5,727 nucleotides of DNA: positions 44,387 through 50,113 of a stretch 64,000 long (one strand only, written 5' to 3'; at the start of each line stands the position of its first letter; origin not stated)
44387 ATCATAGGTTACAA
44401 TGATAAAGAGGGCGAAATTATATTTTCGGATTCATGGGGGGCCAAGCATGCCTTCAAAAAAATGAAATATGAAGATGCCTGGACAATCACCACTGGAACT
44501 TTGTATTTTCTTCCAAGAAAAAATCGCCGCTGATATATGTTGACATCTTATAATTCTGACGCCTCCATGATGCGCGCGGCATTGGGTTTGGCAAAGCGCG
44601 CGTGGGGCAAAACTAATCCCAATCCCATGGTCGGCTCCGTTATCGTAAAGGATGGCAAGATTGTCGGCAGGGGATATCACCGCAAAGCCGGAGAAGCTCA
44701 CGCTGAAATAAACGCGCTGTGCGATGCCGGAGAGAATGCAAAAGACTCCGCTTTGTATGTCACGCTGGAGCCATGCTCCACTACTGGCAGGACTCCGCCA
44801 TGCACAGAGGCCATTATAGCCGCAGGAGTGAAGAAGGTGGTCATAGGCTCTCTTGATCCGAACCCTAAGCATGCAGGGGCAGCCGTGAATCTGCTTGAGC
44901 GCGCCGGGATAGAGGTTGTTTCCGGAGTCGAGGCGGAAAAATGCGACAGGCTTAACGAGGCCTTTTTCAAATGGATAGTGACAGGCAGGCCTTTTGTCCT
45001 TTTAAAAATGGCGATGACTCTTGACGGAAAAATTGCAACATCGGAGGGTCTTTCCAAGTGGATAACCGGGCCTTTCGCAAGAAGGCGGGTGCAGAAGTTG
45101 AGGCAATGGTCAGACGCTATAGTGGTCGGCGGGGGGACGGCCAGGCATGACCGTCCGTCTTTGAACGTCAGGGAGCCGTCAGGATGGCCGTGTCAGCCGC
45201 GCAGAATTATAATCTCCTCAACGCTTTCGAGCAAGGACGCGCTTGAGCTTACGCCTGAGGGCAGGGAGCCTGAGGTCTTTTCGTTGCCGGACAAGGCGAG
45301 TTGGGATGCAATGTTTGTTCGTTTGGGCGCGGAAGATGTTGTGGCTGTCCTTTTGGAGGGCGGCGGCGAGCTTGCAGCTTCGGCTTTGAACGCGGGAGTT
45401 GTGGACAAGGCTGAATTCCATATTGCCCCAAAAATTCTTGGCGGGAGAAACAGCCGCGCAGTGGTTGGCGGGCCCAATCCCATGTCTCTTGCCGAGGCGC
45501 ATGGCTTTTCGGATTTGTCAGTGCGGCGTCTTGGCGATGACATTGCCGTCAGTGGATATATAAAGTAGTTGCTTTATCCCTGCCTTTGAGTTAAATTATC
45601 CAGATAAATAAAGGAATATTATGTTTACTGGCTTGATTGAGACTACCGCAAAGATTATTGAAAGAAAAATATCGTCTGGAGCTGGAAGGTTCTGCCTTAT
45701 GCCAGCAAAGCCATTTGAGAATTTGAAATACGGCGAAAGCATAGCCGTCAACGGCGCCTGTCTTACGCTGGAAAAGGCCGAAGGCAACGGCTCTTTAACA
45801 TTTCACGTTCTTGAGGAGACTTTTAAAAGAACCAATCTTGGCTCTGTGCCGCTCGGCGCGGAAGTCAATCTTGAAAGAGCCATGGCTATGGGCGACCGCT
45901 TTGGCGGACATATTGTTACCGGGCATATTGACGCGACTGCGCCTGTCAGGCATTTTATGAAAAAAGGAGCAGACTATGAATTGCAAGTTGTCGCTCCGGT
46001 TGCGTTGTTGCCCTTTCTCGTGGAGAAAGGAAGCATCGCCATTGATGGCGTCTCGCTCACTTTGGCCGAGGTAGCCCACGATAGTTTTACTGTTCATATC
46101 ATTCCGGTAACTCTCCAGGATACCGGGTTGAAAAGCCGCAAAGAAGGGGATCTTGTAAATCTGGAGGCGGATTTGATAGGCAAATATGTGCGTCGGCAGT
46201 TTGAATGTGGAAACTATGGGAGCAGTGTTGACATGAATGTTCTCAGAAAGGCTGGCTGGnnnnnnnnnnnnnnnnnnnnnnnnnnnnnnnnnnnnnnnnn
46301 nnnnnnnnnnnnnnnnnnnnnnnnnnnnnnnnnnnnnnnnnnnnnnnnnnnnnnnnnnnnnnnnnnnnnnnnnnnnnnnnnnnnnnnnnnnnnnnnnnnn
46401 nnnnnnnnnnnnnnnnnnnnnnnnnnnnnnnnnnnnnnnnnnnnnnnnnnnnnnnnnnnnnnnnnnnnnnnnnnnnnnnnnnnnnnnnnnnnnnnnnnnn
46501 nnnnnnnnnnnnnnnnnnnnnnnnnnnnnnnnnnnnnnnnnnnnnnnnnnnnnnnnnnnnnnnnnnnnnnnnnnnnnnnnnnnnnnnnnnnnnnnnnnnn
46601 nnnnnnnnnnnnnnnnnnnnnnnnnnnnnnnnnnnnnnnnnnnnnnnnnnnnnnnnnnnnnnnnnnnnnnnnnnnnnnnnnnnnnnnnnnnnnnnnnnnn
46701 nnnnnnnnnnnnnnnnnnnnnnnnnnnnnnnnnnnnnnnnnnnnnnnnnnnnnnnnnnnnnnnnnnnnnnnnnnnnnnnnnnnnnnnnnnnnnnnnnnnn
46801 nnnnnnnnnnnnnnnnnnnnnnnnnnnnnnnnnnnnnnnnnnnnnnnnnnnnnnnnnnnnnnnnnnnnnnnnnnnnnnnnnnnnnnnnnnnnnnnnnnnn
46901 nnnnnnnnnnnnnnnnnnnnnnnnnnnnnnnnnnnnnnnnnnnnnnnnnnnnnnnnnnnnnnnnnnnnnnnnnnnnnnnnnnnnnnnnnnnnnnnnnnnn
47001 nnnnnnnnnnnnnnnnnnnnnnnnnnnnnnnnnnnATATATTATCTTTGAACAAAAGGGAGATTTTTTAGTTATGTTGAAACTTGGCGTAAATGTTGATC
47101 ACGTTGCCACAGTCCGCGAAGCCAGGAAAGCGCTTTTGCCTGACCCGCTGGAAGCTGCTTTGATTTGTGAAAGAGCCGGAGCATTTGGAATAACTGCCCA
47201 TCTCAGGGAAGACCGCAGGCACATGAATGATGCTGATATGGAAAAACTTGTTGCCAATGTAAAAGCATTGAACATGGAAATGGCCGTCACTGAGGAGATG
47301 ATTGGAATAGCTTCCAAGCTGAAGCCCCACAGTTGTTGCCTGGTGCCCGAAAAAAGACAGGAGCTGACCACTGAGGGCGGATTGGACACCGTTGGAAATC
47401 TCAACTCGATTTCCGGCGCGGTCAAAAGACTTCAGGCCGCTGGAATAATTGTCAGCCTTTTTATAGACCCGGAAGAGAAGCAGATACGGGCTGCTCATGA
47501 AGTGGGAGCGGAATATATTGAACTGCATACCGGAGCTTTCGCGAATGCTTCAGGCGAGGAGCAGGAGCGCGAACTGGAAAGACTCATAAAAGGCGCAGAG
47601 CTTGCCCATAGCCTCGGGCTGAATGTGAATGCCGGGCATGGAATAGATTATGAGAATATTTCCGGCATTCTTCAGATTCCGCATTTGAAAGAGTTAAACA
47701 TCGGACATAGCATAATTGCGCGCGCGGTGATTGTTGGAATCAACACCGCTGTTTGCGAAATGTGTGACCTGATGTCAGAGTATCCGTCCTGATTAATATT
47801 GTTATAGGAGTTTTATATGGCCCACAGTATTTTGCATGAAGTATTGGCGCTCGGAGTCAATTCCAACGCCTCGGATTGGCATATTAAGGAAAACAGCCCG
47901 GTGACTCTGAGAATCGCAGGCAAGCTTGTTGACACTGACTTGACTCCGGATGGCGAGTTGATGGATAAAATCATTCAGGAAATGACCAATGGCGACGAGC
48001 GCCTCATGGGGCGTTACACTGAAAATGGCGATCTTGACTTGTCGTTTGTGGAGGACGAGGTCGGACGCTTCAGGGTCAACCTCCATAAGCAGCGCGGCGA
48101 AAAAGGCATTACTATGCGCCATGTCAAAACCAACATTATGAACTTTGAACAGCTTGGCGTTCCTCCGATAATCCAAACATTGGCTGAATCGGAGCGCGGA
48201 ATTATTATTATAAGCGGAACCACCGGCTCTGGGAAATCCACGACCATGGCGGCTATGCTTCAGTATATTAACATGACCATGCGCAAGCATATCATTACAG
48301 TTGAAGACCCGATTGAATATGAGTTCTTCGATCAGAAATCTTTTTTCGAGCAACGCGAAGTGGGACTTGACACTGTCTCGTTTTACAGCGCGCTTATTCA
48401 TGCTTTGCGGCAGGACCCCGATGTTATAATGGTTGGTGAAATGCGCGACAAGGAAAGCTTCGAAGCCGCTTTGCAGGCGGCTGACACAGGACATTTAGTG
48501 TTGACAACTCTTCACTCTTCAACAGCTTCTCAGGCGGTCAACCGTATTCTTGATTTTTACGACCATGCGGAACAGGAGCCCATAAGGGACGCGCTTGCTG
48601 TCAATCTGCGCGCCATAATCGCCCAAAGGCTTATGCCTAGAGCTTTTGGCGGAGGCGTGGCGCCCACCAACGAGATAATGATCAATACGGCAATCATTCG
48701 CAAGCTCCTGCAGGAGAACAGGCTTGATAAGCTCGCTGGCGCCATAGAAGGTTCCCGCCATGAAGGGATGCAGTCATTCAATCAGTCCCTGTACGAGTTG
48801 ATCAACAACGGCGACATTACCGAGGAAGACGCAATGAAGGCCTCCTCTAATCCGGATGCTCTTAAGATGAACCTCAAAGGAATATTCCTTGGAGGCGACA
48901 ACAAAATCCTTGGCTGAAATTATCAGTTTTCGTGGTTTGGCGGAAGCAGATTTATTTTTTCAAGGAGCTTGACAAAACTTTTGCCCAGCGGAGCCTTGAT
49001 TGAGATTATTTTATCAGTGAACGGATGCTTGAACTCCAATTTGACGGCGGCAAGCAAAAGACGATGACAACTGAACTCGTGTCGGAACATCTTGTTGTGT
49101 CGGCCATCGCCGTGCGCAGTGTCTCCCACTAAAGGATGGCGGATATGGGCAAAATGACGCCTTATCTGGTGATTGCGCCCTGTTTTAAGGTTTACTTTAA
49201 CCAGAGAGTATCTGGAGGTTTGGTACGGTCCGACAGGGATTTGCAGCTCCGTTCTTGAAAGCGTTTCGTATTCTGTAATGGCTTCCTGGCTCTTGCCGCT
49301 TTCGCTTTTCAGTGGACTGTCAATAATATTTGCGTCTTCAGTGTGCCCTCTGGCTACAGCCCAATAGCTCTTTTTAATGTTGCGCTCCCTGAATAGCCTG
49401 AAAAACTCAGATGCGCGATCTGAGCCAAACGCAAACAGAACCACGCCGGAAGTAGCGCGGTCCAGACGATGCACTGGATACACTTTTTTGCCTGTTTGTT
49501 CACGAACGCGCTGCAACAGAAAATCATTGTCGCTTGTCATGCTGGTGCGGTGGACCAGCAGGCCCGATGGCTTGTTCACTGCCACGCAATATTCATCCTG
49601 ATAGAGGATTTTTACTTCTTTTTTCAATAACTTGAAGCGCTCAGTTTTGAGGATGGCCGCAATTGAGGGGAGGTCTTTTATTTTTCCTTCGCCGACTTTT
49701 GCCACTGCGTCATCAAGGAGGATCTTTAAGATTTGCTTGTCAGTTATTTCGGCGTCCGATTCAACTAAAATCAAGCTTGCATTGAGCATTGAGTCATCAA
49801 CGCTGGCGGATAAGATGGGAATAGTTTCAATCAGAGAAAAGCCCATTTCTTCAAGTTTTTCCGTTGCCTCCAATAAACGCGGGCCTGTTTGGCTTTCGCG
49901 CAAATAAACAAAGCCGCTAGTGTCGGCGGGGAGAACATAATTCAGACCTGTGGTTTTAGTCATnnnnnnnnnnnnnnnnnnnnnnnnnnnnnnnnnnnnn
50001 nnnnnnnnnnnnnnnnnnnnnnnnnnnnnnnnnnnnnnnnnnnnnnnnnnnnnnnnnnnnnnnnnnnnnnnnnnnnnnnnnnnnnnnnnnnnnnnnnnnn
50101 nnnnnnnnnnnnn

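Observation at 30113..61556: Unrecognised ~120-140 nt structured motif in two divergent copies with covarying stems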

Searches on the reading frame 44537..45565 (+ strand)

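Call 88: search_protein_families(library=pfam, proteins=[window:44537-45565:+], max_evalue=0.00001)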
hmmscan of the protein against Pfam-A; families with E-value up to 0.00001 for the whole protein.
window:44537-45565:+ (343 aa): 3 families
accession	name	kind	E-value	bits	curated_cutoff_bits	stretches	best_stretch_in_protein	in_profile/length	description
PF01872.23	RibD_C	-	2.7e-37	128.9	24.1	1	152-336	1-195/197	RibD C-terminal domain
PF00383.29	dCMP_cyt_deam_1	-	5.3e-22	78.1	25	1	7-104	3-101/102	Cytidine and deoxycytidylate deaminase zinc-binding region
PF14437.12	MafB19-deam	-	8.4e-17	61.8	27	1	7-146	2-140/142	MafB19-like deaminase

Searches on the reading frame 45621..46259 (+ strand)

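Call 88: search_protein_families(library=pfam, proteins=[window:45621-46259:+], max_evalue=0.00001)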
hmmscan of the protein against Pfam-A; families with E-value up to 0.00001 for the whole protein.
window:45621-46259:+ (213 aa): 1 family
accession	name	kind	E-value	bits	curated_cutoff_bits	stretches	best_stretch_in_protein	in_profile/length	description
PF00677.23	Lum_binding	-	1.2e-41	141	27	2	100-184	1-86/86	Lumazine binding domain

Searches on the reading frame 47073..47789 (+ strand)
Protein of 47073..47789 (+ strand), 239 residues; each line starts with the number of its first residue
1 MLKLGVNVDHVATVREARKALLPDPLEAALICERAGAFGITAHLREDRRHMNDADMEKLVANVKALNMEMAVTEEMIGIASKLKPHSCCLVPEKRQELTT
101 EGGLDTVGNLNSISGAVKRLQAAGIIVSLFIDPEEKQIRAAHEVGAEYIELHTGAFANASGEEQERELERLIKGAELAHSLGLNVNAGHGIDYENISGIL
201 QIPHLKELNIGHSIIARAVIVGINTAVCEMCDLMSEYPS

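Call 88: search_protein_families(library=pfam, proteins=[window:47073-47789:+], max_evalue=0.00001)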
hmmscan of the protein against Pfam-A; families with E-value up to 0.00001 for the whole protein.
window:47073-47789:+ (239 aa): 1 family
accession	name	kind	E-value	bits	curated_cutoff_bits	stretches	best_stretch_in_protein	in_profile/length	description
PF03740.19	PdxJ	-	4.1e-96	321.1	24.5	1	3-234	1-234/234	Pyridoxal phosphate biosynthesis protein PdxJ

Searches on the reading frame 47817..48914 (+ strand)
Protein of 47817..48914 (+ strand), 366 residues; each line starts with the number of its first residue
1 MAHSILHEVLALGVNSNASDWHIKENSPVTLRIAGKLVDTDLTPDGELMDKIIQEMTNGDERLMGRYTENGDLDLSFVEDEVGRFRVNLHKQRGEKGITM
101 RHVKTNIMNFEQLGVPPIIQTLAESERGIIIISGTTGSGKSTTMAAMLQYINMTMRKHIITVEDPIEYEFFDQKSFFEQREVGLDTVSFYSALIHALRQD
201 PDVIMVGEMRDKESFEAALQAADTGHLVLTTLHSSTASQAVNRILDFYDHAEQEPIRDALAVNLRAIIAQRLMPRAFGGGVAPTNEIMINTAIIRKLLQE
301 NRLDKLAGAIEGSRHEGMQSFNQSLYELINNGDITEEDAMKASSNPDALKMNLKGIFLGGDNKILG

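Call 88: search_protein_families(library=pfam, proteins=[window:47817-48914:+], max_evalue=0.00001)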
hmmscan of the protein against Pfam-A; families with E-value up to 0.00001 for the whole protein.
window:47817-48914:+ (366 aa): 1 family
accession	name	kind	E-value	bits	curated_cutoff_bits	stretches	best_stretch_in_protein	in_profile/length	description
PF00437.27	T2SSE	-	1.5e-48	165.8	24.9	1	7-275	13-280/370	Type II/IV secretion system protein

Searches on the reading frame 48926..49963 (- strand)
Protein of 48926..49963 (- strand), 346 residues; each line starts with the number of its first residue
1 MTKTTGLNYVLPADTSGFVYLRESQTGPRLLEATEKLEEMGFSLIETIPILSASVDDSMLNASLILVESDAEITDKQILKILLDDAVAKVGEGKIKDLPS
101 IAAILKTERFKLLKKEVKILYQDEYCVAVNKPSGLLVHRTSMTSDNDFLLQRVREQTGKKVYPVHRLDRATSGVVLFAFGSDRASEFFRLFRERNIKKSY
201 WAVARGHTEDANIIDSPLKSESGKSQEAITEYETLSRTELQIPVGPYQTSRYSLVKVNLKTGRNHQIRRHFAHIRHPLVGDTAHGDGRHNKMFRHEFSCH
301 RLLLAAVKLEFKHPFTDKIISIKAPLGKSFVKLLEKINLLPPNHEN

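Call 89: search_protein_families(library=pfam, proteins=[window:48926-49963:-], max_evalue=0.00001)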
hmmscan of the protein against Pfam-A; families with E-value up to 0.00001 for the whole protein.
window:48926-49963:- (346 aa): 1 family
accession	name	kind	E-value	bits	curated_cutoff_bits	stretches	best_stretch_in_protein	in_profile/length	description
PF00849.27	PseudoU_synth_2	-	7.7e-36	124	26.8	1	127-273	3-152/152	RNA pseudouridylate synthase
